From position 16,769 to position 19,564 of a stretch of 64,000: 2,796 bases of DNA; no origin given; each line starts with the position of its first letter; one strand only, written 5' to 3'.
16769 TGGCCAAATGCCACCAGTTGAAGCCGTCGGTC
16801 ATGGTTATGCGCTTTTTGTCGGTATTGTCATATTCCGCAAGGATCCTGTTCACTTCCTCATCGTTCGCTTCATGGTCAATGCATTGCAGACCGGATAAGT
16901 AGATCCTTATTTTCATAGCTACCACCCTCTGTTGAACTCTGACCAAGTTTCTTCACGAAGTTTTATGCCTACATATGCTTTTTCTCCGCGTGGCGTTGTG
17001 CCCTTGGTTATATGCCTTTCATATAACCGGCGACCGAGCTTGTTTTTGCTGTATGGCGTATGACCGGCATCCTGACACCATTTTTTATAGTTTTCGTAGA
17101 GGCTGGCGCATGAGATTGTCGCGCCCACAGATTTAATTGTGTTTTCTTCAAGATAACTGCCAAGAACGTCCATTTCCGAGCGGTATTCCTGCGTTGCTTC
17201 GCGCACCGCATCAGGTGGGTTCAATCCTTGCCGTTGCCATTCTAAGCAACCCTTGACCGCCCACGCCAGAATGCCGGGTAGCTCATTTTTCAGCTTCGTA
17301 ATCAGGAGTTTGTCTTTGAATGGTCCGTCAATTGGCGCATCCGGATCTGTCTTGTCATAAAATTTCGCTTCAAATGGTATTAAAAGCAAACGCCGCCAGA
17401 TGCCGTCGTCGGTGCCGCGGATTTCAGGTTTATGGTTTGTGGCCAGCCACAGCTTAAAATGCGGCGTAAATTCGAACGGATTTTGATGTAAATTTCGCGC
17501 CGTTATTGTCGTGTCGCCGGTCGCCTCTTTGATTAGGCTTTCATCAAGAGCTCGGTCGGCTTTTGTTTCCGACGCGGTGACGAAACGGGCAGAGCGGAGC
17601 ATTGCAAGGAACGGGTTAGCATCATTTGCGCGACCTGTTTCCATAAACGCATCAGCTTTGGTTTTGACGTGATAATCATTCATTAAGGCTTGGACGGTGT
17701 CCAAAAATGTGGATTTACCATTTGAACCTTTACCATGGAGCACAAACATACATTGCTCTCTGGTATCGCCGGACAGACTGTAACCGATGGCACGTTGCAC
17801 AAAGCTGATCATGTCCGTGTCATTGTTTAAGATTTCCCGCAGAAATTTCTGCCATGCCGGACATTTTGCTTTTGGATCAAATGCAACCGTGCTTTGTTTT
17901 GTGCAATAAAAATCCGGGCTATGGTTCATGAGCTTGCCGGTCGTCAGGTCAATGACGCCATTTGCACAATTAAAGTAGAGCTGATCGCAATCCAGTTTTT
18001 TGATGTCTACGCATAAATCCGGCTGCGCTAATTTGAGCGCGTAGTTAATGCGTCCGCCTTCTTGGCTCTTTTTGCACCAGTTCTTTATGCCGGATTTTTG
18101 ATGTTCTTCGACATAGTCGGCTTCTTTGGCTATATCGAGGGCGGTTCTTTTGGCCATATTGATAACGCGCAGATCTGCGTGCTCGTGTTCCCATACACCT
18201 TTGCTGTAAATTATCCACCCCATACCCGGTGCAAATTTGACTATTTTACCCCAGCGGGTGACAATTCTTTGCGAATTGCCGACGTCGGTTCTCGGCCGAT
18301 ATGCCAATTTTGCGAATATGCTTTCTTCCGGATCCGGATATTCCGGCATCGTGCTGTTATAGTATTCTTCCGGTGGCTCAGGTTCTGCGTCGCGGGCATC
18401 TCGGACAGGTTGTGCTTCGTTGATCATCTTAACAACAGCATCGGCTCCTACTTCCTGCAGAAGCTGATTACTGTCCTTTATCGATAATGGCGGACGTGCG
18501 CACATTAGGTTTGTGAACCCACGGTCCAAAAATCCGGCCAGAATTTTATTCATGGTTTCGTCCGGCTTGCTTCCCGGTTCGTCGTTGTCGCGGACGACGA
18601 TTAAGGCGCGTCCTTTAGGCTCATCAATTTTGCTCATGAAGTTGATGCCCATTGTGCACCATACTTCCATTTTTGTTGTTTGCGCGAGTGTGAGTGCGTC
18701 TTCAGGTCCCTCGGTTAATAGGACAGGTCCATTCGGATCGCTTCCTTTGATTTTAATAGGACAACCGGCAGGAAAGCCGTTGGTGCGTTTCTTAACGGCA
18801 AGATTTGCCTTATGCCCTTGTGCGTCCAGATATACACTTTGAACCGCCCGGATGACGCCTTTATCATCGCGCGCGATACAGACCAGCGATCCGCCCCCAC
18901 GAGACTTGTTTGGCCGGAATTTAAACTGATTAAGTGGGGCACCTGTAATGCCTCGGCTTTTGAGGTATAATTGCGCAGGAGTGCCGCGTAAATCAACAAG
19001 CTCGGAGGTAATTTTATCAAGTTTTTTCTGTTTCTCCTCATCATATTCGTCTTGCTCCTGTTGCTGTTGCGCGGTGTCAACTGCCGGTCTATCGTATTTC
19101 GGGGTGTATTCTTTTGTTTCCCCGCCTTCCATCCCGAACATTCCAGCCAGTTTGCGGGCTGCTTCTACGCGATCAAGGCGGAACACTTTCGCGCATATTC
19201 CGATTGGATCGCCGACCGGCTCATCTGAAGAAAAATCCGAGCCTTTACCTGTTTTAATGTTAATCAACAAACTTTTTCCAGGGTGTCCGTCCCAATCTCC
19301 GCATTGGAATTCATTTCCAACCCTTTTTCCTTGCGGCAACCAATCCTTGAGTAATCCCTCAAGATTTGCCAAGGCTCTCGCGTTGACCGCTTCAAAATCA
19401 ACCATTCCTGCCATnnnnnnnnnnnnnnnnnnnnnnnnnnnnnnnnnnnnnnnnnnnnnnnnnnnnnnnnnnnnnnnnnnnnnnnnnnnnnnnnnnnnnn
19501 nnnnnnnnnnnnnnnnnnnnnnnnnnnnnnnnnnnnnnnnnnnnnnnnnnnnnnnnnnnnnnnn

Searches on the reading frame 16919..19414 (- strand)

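Call 87: search_protein_families(library=pfam, proteins=[window:16919-19414:-], max_evalue=0.001)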
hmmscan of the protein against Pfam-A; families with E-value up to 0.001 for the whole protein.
window:16919-19414:- (831 aa): 5 families
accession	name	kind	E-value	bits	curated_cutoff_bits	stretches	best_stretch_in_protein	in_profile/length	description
PF08706.16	D5_N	-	3.1e-30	105.8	22.4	1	382-529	2-144/145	D5 N terminal like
PF19263.5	DUF5906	-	1.5e-13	51.8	27.6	1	559-675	1-114/114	Family of unknown function (DUF5906)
PF23639.1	DUF7146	-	2.2e-10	41.3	27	1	127-218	2-101/105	Domain of unknown function (DUF7146)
PF03288.22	Pox_D5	-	7.9e-07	29.9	21.4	1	747-802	2-57/86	Poxvirus D5 protein-like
PF13362.12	Toprim_3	-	8.2e-07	29.8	27.2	1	232-325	3-95/95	Toprim domain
